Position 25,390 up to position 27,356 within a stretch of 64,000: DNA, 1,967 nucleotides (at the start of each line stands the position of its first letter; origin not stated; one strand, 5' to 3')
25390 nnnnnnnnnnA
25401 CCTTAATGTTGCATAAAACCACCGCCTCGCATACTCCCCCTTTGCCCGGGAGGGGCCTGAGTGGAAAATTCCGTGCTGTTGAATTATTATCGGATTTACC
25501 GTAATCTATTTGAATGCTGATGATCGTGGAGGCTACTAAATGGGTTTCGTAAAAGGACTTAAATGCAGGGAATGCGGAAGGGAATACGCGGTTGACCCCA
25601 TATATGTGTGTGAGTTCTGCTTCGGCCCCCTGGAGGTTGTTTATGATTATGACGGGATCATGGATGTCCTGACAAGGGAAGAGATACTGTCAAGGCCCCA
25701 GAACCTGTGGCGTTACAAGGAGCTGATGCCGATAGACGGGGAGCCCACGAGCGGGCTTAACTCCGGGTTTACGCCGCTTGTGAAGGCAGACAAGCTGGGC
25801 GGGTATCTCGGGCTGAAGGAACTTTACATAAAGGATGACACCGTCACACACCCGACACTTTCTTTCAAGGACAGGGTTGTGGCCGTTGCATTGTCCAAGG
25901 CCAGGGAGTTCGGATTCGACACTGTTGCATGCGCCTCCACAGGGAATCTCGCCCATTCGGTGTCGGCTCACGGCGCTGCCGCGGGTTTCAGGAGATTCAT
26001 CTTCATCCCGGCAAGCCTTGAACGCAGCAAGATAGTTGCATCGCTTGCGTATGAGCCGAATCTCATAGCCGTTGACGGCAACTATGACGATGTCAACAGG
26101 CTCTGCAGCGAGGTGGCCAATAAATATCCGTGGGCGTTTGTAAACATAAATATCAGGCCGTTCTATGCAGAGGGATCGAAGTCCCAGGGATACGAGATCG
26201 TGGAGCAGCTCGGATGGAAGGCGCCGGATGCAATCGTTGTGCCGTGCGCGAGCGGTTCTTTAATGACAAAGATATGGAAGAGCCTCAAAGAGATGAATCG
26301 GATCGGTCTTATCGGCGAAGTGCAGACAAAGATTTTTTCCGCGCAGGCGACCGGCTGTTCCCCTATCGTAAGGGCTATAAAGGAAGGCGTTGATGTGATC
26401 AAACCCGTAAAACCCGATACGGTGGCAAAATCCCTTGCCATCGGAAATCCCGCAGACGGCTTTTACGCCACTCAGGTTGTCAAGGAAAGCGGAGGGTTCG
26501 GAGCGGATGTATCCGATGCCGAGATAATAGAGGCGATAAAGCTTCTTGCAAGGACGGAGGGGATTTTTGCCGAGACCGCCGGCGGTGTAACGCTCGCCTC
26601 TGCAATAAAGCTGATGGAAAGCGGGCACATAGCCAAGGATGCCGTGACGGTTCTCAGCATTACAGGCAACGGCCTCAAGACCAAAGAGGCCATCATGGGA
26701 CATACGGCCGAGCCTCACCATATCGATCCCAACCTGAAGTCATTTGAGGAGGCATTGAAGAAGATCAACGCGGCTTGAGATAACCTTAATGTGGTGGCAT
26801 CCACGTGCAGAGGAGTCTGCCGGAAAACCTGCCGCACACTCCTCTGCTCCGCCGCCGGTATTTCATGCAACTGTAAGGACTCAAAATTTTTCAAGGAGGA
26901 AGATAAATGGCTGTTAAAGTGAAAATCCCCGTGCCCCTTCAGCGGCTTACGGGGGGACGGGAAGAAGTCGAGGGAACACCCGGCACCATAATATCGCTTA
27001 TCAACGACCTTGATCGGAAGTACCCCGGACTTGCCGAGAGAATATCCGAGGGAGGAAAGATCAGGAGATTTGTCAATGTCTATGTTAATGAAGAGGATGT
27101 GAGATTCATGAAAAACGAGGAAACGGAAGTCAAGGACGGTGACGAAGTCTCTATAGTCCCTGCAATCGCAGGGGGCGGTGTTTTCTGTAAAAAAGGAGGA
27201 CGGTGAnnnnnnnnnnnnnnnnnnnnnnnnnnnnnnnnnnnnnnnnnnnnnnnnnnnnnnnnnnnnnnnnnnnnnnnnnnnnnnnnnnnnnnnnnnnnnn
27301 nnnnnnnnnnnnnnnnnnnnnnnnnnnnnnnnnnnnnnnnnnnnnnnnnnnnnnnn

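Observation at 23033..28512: Sulfur-carrier-protein module (TusA, E1-like MoeB/ThiF, Zn-ribbon ThrC paralog, ThiS/MoaD-like carrier, NIL protein) nested between hom and thrC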

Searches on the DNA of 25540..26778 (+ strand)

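Call 46: search_rna_families(sources=[L074, L012, L032, L027, L050, L006, L025, L017, L031, L035, L014, L039], threshold=gathering)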
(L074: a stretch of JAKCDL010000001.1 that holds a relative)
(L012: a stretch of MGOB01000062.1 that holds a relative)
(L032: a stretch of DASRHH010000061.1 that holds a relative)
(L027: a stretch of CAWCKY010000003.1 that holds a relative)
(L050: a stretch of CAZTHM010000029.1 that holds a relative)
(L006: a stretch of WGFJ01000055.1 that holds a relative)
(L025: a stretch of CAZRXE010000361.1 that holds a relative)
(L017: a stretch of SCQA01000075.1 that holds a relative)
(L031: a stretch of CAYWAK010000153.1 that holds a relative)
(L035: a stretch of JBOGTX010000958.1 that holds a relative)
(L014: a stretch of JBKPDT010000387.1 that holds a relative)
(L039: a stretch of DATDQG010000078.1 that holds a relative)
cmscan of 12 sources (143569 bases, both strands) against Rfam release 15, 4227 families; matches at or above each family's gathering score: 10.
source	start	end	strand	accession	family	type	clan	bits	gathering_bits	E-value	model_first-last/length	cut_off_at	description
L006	7815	7927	+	RF00162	SAM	Cis-reg; riboswitch;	CL00012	96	44.4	1.6e-21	1-108/108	no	SAM riboswitch aptamer (S box leader)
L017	4502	4620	+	RF00162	SAM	Cis-reg; riboswitch;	CL00012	91.6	44.4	3.1e-20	1-108/108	no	SAM riboswitch aptamer (S box leader)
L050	7752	7861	+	RF00162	SAM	Cis-reg; riboswitch;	CL00012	79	44.4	1.4e-16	1-108/108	no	SAM riboswitch aptamer (S box leader)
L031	1777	1975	+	RF00162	SAM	Cis-reg; riboswitch;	CL00012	76.5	44.4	7.3e-16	1-108/108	no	SAM riboswitch aptamer (S box leader)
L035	2545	2653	+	RF00162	SAM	Cis-reg; riboswitch;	CL00012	75.8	44.4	1.2e-15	1-108/108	no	SAM riboswitch aptamer (S box leader)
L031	3643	3715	+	RF00005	tRNA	Gene; tRNA;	CL00001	71.4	29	2.9e-13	1-71/71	no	tRNA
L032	2900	3012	+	RF00162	SAM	Cis-reg; riboswitch;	CL00012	70.8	44.4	3.6e-14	1-108/108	no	SAM riboswitch aptamer (S box leader)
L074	7905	7992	+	RF00162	SAM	Cis-reg; riboswitch;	CL00012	68.3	44.4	1.8e-13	1-108/108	no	SAM riboswitch aptamer (S box leader)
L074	3385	3457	-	RF00005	tRNA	Gene; tRNA;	CL00001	66.8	29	5.2e-12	1-71/71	no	tRNA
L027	6737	6810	+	RF00521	SAM_alpha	Cis-reg; riboswitch;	-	37.5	36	0.00017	1-79/79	no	Alpha-proteobacteria SAM riboswitch aptamer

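Call 48: build_rna_model(alignment_id=A2)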
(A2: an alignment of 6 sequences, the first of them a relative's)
Model R1 built from alignment A2 (6 sequences, 137 columns); structure: RNAalifold consensus.
model positions 119; base pairs 34; branch points 2; effective number of sequences 1.37; information 0.591 bits per position. Calibrated on 0.2 Mb of random sequence (short: E-values are rough).
structure used (alignment columns):
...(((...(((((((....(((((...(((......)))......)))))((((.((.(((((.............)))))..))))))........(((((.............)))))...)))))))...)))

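Call 49: search_with_rna_model(model_id=R1, sources=[window, L005, L006, L007, L008, L009, L010, L011, L012, L013, L014, L015, L016, L017, L018, L019, L020, L021, L022, L023, L024, L025, L026, L027, L028, L029, L030, L031, L032, L033, L034, L035, L036, L037, L038, L039, L040, L041, L042, L043, L044, L045, L046, L047, L048, L049, L050, L051, L052, L053, L054, L055, L056, L057, L058, L059, L060, L061, L062, L063, L064, L065, L066, L067, L068, L069, L070, L071, L072, L073, L074, L075, L076, L077, L078, L079, L080, L081, L082, L083, L084], max_evalue=0.01)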
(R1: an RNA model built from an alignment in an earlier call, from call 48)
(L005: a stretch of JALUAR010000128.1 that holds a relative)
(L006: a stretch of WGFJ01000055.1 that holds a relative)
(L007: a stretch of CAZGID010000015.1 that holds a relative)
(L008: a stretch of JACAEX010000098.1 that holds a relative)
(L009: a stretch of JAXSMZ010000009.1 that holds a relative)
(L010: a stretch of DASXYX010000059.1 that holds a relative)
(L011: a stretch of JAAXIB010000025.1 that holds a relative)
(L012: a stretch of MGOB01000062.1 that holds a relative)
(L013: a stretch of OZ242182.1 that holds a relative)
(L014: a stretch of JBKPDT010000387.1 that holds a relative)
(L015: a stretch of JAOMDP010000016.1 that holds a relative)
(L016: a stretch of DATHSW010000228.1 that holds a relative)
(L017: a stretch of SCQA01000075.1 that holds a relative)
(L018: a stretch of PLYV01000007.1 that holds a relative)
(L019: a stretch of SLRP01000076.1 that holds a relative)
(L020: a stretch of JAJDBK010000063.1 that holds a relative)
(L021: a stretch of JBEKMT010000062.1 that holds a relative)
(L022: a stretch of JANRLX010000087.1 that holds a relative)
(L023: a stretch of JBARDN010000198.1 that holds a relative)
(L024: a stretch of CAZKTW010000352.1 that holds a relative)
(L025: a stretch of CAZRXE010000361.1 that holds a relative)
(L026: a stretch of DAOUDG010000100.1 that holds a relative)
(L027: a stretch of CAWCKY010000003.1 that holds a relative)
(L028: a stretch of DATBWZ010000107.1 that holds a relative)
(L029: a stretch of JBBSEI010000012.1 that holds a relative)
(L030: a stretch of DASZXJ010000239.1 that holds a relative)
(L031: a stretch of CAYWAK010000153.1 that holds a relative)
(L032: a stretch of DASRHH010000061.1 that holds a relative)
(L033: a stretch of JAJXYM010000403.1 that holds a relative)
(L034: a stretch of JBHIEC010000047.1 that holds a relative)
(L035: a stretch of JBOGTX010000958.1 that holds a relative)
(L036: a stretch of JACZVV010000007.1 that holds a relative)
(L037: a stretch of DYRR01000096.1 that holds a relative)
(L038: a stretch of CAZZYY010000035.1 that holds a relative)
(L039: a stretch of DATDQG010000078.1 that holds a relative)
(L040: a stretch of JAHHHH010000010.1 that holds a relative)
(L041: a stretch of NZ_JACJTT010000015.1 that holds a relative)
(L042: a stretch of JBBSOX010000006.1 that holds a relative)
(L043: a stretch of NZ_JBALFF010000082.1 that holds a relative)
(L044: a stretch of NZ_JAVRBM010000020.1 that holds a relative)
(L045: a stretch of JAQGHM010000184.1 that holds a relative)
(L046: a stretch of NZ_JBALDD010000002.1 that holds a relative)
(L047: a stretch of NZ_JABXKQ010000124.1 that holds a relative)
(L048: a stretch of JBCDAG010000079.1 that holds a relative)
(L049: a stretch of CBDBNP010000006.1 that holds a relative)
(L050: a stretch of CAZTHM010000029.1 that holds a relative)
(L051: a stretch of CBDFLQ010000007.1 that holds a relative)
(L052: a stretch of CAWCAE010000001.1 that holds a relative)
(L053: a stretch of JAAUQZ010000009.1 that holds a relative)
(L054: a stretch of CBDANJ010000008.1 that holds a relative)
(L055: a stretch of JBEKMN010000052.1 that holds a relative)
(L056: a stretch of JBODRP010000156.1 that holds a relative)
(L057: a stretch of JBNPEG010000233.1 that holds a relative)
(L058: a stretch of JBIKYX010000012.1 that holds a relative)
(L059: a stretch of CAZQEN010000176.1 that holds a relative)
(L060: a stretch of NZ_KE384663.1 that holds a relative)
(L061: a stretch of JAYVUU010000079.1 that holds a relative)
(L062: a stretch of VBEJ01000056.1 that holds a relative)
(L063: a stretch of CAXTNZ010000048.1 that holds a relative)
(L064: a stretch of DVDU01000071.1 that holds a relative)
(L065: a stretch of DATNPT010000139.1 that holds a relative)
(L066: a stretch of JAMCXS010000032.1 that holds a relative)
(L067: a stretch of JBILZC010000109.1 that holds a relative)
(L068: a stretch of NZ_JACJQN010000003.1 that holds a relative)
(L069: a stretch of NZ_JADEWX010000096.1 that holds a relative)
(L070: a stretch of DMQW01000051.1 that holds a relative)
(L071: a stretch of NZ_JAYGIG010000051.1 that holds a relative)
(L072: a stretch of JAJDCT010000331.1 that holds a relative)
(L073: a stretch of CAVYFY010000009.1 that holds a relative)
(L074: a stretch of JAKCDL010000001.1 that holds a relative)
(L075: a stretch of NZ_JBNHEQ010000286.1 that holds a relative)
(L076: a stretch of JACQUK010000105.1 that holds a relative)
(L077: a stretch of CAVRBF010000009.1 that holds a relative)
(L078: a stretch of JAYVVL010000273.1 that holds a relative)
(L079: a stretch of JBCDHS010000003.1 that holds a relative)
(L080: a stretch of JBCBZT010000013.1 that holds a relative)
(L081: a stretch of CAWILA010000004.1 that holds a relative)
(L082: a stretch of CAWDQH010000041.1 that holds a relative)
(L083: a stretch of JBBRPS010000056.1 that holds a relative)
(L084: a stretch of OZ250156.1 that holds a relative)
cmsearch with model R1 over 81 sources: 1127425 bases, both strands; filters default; matches with E-value up to 0.01: 31.
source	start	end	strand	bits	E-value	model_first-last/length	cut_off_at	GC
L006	7809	7932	+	111.2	2.8e-29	1-119/119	no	0.58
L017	4499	4625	+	110.3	5e-29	1-119/119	no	0.46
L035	2540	2658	+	108.5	1.7e-28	1-119/119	no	0.66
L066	7759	7880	+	105.7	1.1e-27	1-119/119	no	0.61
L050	7746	7866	+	97.6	2.9e-25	1-119/119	no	0.7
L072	11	131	+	91.9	1.3e-23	1-119/119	no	0.62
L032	2897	3017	+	91.4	1.9e-23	1-119/119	no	0.64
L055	4384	4504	+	89.3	7.8e-23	1-119/119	no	0.64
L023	7052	7177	+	88.8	1.1e-22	1-119/119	no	0.56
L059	158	286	+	87.4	2.9e-22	1-119/119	no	0.58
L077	7742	7860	+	85.4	1.1e-21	1-119/119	no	0.63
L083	2830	2952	+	84.8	1.6e-21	1-119/119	no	0.61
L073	7796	7914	+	83.8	3.4e-21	1-119/119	no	0.57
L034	2890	3057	+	83.6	3.8e-21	1-119/119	no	0.51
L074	7901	7997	+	83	5.8e-21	1-119/119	no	0.63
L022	326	457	+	82.2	1e-20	1-119/119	no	0.53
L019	282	413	+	81.3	1.8e-20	1-119/119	no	0.55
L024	213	340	+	81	2.3e-20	1-119/119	no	0.59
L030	7744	7854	+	80.3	3.5e-20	1-119/119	no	0.55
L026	7782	7902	+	79.3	7.1e-20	1-119/119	no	0.61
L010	7791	7917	+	78.3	1.4e-19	1-119/119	no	0.55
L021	7773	7901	+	77.7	2.1e-19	1-119/119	no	0.5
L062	7728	7847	+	75.8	7.4e-19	1-119/119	no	0.6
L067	1540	1700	+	75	1.3e-18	1-119/119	no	0.57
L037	7743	7883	+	74.3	2.1e-18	1-119/119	no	0.65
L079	7757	7887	+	70.2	3.5e-17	1-119/119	no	0.62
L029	7800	7930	+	67.5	2.1e-16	1-119/119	no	0.65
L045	422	583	+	67.1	2.7e-16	1-119/119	no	0.59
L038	1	138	+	63.6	2.9e-15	7-119/119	5'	0.65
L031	1771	1864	+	44.6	1.1e-09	1-119/119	no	0.61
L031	1871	1980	+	21.4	0.0081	1-119/119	no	0.5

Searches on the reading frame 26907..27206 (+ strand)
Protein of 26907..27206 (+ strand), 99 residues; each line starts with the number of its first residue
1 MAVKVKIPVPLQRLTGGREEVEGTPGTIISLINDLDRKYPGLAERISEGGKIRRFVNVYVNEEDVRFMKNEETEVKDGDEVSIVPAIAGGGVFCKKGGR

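Call 3: search_protein_families(library=pfam, proteins=[window:26907-27206:+], max_evalue=0.01)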
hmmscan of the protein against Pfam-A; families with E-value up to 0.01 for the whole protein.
window:26907-27206:+ (99 aa): 2 families
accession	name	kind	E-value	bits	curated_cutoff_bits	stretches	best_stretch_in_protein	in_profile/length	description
PF02597.26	ThiS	-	1.1e-17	64.7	22.5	1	5-90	1-76/76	ThiS family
PF09138.17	Urm1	-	0.00013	22.7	21.8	1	48-90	54-96/96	Urm1 (Ubiquitin related modifier)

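Call 4: search_protein_families(library=ncbifam, proteins=[window:26907-27206:+], max_evalue=0.01)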
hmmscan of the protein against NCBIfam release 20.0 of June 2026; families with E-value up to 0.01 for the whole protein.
window:26907-27206:+ (99 aa): 6 families
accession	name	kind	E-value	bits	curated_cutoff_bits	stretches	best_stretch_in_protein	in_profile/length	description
NF041918.1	SAMP1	equivalog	1.8e-13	50.8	60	1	11-90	9-91/91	ubiquitin-like small modifier protein 1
TIGR01687.1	moaD_arch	subfamily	8.6e-13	48.6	49.5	1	3-90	1-88/88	MoaD family protein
NF053661.1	Urm1_like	equivalog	3.9e-08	33.4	70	1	4-90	1-79/79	Urm1-like protein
TIGR01683.1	thiS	equivalog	0.00026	21.3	37.45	1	43-90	17-64/64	sulfur carrier protein ThiS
TIGR01682.1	moaD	equivalog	0.001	19.8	66.15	1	43-90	37-80/80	molybdopterin converting factor subunit 1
NF033820.0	STM0539_fam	subfamily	0.0046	16.6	50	1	69-98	92-121/141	STM0539 family protein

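Call 77: search_solved_structures(query=window:26907-27206:+, max_evalue=0.001, show_alignments=2)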
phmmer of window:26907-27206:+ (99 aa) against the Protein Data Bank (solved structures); distinct sequences matched with E-value up to 0.001: 6.
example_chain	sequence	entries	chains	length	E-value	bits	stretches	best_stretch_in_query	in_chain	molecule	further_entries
4n6e_B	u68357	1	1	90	7.5e-23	83.8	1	1-90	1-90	ThiS/MoaD family protein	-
3dwg_C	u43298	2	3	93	1.1e-20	76.9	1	2-90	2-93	9.5 kDa culture filtrate antigen cfp10A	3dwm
1v8c_A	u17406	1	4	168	2e-08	37.6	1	9-92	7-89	MoaD related protein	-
2m19_A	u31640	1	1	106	2.6e-08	37.2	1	26-90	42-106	Molybdopterin converting factor subunit 1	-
2l52_A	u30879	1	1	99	3.3e-06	30.5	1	3-90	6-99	METHANOSARCINA ACETIVORANS SAMP1 HOMOLOG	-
2g1e_A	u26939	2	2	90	1.6e-05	28.3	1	5-90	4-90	hypothetical protein Ta0895 | Putative uncharacterized protein Ta0895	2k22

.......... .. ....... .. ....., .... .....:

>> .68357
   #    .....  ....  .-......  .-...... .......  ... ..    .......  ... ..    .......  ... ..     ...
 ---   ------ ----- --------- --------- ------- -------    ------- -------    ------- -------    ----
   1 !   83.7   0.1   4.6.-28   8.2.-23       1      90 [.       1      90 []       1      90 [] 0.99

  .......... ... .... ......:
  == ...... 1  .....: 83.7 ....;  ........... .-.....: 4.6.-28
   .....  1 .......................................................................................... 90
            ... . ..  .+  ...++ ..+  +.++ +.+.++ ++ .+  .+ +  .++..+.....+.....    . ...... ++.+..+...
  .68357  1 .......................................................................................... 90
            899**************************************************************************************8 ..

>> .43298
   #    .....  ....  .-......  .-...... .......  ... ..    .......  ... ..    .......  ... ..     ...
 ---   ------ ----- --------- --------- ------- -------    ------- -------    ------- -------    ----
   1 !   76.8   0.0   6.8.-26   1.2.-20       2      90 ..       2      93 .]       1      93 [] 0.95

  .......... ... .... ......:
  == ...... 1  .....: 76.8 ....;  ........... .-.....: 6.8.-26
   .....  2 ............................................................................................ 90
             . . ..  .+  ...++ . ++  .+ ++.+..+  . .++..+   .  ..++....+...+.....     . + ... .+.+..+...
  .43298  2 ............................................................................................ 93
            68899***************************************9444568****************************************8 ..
